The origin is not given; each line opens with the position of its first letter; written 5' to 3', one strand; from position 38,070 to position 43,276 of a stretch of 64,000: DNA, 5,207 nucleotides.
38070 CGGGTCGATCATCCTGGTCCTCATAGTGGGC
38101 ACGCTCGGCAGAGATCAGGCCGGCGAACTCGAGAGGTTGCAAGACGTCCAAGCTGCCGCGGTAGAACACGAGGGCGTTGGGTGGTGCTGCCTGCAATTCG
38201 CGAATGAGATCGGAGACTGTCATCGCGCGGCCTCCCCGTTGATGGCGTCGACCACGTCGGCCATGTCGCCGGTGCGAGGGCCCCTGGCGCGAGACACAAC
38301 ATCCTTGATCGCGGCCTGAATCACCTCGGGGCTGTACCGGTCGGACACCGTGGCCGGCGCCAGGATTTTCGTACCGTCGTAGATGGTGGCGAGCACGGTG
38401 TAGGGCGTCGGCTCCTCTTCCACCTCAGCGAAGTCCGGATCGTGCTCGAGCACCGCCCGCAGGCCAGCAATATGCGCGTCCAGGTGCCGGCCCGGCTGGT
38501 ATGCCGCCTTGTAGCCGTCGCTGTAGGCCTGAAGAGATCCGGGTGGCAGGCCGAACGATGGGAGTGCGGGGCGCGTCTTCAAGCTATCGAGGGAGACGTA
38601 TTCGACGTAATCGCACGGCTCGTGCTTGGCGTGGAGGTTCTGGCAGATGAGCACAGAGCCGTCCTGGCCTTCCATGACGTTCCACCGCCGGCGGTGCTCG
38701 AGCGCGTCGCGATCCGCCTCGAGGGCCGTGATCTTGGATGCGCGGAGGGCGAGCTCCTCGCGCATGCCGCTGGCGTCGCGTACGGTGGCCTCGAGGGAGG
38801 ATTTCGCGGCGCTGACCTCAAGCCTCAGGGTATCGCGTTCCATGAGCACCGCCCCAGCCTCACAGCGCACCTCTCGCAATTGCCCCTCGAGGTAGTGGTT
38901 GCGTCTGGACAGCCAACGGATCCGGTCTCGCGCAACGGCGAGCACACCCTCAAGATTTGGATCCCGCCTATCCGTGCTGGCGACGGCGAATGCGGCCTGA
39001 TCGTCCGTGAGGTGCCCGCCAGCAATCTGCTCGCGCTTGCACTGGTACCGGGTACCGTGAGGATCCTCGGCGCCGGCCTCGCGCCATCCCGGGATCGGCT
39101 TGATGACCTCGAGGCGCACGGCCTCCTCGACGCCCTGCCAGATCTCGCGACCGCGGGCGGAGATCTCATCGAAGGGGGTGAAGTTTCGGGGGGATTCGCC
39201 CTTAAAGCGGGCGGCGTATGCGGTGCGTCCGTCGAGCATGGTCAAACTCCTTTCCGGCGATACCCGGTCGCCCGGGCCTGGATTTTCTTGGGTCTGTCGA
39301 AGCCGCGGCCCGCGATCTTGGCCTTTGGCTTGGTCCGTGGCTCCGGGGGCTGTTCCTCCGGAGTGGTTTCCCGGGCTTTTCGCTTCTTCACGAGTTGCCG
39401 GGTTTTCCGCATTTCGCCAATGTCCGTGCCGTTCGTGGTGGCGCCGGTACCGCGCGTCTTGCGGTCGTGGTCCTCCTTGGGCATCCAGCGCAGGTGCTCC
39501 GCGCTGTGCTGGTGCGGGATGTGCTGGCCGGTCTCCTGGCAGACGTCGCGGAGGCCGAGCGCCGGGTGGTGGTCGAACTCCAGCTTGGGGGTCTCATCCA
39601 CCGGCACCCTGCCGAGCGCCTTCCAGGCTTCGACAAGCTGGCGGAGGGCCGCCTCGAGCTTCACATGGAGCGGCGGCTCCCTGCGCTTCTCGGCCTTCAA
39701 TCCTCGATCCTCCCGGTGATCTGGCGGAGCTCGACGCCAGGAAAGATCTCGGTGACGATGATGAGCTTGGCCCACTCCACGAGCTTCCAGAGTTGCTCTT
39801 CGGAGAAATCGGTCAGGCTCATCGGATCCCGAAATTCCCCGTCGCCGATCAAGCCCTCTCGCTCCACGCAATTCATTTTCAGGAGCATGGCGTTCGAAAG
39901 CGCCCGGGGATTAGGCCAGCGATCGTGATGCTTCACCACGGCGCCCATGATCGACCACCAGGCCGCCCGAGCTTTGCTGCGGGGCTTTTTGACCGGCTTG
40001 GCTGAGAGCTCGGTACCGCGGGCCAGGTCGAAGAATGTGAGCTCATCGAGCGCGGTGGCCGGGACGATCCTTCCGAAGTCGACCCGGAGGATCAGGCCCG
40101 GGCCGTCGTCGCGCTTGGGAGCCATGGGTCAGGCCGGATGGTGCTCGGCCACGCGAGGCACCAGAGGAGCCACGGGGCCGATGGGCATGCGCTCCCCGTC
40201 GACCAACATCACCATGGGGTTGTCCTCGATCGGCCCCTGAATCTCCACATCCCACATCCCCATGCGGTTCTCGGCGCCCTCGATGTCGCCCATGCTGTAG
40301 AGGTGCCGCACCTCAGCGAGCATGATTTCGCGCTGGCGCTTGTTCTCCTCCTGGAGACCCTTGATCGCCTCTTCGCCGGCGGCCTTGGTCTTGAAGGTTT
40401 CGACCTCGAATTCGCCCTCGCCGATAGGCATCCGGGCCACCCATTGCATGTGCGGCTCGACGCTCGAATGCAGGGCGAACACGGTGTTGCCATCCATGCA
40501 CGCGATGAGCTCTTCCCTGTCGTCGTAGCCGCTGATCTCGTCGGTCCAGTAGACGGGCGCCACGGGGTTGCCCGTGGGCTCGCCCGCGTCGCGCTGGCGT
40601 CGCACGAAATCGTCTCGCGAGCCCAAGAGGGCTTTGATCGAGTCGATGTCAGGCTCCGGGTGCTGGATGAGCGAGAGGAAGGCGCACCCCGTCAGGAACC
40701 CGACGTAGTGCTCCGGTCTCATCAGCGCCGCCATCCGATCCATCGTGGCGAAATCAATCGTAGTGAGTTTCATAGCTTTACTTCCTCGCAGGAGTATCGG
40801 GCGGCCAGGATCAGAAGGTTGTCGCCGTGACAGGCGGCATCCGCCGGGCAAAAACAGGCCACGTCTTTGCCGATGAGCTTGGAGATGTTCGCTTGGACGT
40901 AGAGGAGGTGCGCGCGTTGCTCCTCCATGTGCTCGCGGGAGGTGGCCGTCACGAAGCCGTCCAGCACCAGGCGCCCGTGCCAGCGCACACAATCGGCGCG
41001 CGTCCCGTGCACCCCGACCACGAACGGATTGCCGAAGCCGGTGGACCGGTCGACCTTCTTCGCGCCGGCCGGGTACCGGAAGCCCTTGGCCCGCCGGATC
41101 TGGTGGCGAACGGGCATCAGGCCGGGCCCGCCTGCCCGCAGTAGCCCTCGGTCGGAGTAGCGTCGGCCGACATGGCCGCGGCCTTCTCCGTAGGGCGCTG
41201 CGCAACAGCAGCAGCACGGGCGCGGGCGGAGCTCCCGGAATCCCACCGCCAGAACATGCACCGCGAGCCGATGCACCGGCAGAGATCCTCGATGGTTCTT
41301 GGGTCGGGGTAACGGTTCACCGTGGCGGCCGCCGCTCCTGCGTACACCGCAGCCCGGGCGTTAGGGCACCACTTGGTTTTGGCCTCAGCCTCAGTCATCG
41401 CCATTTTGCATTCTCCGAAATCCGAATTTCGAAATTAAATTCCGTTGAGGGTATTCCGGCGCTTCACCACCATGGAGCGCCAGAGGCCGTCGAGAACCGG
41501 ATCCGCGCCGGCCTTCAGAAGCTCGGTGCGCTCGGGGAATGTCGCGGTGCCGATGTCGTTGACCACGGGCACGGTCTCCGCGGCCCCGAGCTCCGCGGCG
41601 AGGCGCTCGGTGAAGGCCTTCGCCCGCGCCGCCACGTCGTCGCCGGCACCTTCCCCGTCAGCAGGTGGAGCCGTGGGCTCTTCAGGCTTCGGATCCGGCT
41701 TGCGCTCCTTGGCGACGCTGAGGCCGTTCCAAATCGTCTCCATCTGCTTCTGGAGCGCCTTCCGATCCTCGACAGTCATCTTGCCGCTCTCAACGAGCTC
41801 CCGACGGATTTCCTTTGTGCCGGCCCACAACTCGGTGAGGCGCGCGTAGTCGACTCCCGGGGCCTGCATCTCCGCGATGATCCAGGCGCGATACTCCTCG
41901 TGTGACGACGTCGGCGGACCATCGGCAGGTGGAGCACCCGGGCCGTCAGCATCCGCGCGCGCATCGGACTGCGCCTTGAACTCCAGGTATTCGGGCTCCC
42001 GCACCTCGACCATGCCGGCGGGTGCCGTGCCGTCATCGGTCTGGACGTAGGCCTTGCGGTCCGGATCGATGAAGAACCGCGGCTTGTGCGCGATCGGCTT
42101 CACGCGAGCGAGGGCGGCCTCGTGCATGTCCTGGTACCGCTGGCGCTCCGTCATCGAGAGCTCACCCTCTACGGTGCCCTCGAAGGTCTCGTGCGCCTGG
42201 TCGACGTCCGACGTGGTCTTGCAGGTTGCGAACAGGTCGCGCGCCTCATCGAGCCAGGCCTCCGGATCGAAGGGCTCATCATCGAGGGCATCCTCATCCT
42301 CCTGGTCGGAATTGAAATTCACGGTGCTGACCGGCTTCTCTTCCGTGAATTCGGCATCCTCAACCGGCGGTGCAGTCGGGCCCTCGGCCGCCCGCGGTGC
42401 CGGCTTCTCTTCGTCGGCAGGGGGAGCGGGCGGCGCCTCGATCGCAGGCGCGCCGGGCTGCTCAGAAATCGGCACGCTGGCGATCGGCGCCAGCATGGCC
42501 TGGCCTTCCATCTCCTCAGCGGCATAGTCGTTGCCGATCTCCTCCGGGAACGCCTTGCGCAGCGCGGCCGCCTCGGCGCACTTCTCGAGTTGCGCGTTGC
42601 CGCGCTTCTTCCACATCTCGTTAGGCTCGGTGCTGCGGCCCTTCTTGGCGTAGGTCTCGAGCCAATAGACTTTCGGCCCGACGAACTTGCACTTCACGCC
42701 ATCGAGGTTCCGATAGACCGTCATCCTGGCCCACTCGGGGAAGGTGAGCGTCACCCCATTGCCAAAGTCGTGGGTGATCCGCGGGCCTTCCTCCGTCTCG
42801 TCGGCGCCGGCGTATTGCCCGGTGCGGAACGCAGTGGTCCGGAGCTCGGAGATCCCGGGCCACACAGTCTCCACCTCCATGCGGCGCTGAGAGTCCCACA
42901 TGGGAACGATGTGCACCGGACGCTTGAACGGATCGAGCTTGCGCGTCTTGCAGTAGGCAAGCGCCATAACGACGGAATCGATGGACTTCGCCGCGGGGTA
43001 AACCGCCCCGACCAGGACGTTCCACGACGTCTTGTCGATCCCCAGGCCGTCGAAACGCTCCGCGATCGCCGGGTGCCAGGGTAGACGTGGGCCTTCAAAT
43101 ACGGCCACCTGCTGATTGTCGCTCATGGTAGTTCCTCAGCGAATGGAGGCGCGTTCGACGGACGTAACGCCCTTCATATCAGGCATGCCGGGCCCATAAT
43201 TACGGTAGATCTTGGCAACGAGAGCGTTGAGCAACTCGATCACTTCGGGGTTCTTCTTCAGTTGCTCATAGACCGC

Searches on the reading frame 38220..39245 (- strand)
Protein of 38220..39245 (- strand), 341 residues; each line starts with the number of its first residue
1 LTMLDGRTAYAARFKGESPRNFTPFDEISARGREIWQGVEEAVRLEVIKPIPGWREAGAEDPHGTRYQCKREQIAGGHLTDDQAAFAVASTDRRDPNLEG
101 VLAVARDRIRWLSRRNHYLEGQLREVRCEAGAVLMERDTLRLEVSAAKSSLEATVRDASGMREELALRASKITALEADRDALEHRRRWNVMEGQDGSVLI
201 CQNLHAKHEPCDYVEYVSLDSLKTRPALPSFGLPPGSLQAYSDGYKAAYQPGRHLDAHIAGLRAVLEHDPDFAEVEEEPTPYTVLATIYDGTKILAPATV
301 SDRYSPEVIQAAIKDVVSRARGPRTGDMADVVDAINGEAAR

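Call 27: search_protein_families(library=phrogs, proteins=[window:38220-39245:-], max_evalue=0.0001)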
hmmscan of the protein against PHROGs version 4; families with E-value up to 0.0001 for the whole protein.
window:38220-39245:- (341 aa): 1 family
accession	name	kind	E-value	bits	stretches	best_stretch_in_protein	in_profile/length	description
phrog_36034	-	unknown function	5.2e-08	34.1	1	48-128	5-96/194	-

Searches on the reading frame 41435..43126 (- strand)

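Call 27: search_protein_families(library=phrogs, proteins=[window:41435-43126:-], max_evalue=0.0001)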
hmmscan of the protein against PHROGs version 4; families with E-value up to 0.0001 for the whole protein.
window:41435-43126:- (563 aa): 5 families
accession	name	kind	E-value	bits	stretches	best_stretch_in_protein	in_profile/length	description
phrog_2449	-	DNA, RNA and nucleotide metabolism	6.6e-67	227.2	1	28-230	15-222/301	single strand annealing protein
phrog_2780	-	DNA, RNA and nucleotide metabolism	2.2e-17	64.5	1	58-252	63-240/369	RecT-like ssDNA annealing protein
phrog_10056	-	DNA, RNA and nucleotide metabolism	2.6e-09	37.9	1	50-224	45-201/302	RecT-like ssDNA annealing protein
phrog_2760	-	DNA, RNA and nucleotide metabolism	3.9e-09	37.3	1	156-209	138-191/257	RecT-like ssDNA annealing protein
phrog_252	-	DNA, RNA and nucleotide metabolism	8.8e-05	23.2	0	52-209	47-183/263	Bet-like ssDNA annealing protein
